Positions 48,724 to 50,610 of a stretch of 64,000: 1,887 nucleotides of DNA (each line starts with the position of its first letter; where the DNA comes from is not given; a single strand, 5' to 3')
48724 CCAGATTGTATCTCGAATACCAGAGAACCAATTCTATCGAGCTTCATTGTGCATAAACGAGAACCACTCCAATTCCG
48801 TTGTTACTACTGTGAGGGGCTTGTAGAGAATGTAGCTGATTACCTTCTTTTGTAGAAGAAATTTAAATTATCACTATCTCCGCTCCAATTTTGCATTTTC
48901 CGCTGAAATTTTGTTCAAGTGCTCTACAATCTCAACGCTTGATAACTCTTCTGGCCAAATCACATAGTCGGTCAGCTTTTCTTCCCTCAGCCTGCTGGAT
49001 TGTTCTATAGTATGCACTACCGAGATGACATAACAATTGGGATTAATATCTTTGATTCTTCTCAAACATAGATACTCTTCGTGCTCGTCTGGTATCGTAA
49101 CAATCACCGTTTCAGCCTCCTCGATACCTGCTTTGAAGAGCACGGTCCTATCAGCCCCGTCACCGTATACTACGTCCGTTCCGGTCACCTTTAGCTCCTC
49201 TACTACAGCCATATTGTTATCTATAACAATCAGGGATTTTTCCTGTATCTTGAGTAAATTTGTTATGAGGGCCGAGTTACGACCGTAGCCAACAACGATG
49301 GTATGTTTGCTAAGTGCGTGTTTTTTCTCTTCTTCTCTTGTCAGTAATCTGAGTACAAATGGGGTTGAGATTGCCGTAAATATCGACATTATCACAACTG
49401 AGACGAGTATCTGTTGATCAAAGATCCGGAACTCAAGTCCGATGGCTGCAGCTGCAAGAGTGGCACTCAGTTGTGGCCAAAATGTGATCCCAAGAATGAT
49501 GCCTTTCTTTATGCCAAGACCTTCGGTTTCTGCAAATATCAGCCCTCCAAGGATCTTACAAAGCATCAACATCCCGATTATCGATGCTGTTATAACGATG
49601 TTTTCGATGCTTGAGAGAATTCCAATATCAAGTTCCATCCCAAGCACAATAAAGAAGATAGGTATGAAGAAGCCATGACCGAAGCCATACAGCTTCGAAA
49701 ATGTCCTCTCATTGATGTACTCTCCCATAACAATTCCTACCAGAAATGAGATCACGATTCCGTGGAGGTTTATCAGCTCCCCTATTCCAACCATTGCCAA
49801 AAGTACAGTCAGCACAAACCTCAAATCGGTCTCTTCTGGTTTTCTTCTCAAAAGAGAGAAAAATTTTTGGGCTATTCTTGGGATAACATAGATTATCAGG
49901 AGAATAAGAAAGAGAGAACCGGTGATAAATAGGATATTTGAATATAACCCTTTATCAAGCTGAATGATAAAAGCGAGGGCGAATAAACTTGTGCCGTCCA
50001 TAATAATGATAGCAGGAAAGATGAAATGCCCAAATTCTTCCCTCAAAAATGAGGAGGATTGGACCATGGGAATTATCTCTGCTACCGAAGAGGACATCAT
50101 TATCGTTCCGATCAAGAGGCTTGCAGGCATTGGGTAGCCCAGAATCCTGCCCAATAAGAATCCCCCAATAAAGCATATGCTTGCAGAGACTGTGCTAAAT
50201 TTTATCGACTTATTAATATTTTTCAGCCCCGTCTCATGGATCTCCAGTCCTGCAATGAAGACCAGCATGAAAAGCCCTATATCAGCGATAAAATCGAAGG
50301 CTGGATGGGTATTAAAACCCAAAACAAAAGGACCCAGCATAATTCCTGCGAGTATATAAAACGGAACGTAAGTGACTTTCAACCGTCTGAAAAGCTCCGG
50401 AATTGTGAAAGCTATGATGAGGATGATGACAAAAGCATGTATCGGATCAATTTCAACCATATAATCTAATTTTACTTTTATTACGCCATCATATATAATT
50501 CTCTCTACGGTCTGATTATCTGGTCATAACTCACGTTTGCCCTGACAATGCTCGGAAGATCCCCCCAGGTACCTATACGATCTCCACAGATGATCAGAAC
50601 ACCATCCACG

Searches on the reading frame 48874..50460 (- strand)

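Call 63: search_protein_families(library=pfam, proteins=[window:48874-50460:-], max_evalue=0.001)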
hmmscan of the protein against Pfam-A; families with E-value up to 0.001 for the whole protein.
window:48874-50460:- (528 aa): 2 families
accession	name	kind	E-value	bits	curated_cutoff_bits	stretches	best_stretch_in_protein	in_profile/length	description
PF00999.27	Na_H_Exchanger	-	1.8e-54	185.5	26.2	1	15-371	2-370/375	Sodium/hydrogen exchanger, transmembrane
PF02254.24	TrkA_N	-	2.1e-21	76.8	23.8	1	388-501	2-114/116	TrkA-N domain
